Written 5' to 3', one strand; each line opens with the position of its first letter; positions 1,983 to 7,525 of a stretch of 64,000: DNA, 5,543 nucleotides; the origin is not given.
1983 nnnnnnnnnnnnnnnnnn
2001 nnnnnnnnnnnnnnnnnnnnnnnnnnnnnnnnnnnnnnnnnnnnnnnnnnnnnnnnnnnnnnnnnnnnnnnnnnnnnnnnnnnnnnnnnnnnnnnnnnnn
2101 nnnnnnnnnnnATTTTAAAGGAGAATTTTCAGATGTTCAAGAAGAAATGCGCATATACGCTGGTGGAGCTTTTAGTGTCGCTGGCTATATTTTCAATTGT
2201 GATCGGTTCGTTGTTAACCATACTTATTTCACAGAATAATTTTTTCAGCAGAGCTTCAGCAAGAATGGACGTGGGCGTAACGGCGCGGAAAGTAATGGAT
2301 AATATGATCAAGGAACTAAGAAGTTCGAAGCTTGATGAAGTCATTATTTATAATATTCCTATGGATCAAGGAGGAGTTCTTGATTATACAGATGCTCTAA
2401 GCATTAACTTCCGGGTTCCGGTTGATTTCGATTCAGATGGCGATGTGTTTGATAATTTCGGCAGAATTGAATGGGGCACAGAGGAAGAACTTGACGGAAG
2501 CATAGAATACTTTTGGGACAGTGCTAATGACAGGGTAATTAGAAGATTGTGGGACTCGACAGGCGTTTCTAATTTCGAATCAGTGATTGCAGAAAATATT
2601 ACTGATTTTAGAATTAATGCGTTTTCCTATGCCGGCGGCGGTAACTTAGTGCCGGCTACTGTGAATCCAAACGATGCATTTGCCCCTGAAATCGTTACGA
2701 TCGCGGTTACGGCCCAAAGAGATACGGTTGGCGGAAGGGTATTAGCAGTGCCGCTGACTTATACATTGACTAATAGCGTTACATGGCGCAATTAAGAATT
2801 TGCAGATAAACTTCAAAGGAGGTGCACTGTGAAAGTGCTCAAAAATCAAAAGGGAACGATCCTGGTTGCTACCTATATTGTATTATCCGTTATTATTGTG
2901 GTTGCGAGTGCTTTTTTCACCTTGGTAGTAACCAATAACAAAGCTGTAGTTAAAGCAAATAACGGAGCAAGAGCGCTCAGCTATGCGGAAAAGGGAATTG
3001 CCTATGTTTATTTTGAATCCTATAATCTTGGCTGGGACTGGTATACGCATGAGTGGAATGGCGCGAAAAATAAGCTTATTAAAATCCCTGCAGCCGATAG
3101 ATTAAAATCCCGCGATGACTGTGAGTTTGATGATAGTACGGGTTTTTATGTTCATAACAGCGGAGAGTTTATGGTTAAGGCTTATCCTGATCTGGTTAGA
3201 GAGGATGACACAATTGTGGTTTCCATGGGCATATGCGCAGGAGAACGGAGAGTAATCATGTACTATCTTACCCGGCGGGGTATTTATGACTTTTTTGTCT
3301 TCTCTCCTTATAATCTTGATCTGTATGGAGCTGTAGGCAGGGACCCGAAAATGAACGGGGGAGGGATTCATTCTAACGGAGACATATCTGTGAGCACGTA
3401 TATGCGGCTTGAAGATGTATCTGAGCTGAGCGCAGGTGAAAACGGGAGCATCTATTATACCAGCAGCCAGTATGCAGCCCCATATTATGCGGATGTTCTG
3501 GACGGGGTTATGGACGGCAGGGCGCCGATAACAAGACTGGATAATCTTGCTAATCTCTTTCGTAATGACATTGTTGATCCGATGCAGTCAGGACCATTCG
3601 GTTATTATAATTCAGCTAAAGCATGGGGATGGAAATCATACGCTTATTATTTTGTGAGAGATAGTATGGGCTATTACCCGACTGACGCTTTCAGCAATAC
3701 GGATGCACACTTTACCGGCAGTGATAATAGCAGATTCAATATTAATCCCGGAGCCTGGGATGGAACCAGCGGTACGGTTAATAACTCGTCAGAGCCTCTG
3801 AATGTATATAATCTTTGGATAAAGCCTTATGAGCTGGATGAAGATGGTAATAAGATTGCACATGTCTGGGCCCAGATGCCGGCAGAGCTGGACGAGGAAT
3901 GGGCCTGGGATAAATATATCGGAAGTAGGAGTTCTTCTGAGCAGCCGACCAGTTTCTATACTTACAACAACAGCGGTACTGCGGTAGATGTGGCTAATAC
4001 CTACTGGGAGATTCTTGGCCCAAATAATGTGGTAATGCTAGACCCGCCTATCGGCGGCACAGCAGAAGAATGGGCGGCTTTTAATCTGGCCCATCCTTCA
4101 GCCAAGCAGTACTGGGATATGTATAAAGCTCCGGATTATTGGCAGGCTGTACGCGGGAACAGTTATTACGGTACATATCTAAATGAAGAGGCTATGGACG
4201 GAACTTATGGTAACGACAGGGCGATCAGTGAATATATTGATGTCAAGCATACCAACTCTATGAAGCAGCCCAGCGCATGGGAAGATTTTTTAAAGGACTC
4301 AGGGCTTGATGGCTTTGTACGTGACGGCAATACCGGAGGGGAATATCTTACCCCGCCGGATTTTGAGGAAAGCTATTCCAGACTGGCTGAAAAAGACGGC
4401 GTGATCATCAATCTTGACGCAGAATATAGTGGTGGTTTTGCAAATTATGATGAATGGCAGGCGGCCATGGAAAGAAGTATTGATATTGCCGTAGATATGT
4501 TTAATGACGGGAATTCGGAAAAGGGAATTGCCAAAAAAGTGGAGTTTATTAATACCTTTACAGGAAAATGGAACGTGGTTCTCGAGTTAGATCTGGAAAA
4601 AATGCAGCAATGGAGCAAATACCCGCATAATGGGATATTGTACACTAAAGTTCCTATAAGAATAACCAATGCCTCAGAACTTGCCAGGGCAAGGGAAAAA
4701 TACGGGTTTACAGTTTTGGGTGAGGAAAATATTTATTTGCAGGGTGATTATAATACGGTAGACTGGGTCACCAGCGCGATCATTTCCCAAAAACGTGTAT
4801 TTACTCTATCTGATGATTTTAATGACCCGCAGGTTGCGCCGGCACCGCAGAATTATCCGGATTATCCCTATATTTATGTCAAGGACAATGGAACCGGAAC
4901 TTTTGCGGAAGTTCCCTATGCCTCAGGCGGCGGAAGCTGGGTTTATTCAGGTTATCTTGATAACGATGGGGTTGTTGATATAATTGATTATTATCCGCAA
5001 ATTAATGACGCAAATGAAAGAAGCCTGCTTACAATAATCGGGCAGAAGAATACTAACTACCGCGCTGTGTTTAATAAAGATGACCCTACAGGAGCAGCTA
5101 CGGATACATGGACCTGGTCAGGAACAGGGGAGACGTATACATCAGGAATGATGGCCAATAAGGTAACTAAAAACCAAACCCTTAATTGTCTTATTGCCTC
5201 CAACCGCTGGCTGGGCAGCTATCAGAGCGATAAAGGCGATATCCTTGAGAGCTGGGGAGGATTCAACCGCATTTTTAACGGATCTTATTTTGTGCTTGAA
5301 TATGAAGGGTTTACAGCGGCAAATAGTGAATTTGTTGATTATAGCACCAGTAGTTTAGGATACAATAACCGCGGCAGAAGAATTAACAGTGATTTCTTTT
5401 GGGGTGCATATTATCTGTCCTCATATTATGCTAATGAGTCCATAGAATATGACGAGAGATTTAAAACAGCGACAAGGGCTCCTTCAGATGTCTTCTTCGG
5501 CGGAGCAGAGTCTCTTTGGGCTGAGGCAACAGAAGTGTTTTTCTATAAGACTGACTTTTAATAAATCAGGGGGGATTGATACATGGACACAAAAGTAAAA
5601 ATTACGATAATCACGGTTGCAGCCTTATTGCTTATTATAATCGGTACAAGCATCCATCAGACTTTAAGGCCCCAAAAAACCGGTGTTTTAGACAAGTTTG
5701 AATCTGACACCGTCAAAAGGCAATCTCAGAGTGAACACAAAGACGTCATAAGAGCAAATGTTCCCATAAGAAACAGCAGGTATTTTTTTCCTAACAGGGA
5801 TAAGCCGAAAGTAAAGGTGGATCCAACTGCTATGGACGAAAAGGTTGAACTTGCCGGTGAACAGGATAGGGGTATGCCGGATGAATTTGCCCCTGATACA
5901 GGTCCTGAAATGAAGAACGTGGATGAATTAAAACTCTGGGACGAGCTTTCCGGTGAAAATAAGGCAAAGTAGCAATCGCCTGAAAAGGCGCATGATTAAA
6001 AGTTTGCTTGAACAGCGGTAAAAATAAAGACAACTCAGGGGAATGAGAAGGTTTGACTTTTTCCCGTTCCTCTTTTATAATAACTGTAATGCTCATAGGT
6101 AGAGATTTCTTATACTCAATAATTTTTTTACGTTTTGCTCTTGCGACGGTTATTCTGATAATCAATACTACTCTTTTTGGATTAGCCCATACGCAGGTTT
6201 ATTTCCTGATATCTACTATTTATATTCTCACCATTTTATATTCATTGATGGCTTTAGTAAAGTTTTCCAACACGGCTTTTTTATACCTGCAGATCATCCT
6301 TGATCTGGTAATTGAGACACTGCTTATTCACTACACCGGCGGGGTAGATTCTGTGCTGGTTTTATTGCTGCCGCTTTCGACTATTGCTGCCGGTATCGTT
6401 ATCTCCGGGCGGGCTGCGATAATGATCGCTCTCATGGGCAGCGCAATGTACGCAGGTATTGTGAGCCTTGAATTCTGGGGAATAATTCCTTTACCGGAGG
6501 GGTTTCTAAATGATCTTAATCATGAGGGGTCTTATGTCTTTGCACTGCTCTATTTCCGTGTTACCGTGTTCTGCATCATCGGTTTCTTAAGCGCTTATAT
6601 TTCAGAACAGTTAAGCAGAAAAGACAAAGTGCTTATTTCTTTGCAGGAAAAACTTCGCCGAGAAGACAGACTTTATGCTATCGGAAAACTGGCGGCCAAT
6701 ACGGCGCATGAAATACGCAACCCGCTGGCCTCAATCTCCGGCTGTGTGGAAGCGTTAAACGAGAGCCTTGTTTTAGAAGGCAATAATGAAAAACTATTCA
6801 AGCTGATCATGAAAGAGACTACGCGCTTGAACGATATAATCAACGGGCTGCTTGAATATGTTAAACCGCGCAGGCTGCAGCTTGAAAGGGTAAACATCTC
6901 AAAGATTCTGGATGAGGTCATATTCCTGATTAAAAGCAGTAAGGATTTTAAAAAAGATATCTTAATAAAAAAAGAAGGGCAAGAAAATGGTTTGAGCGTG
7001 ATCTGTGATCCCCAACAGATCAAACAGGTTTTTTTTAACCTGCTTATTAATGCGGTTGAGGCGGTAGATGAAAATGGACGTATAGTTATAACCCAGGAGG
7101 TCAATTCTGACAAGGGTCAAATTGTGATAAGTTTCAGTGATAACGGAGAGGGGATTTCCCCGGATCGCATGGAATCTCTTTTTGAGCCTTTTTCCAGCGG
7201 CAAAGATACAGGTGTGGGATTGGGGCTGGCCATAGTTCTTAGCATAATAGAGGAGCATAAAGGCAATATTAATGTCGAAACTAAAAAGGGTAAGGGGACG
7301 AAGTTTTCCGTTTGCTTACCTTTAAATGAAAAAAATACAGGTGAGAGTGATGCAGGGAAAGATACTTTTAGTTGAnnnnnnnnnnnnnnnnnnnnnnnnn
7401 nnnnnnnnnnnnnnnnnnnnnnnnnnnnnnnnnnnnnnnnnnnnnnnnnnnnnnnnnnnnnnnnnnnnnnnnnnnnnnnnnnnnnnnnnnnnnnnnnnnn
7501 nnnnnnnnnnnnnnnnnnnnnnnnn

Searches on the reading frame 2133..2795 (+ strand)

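Call 29: search_protein_families(library=pfam, max_evalue=0.001, proteins=[window:2133-2795:+])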
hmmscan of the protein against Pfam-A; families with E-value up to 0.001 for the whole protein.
window:2133-2795:+ (220 aa): 1 family
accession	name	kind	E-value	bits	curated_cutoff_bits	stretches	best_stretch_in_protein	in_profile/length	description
PF07963.17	N_methyl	-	3.3e-07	30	21.2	1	3-27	2-26/27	Prokaryotic N-terminal methylation motif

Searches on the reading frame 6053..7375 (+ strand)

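Call 29: search_protein_families(library=pfam, max_evalue=0.001, proteins=[window:6053-7375:+])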
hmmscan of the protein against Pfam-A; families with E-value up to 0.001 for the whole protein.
window:6053-7375:+ (440 aa): 3 families
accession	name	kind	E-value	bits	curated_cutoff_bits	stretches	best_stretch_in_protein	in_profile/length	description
PF02518.31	HATPase_c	-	1.5e-25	90.2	26.4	1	319-425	2-110/111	Histidine kinase-, DNA gyrase B-, and HSP90-like ATPase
PF00512.31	HisKA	-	4.2e-14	52.8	26.9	1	211-272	3-63/66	His Kinase A (phospho-acceptor) domain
PF14501.12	HATPase_c_5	-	2e-06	28.1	22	1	321-413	4-93/102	GHKL domain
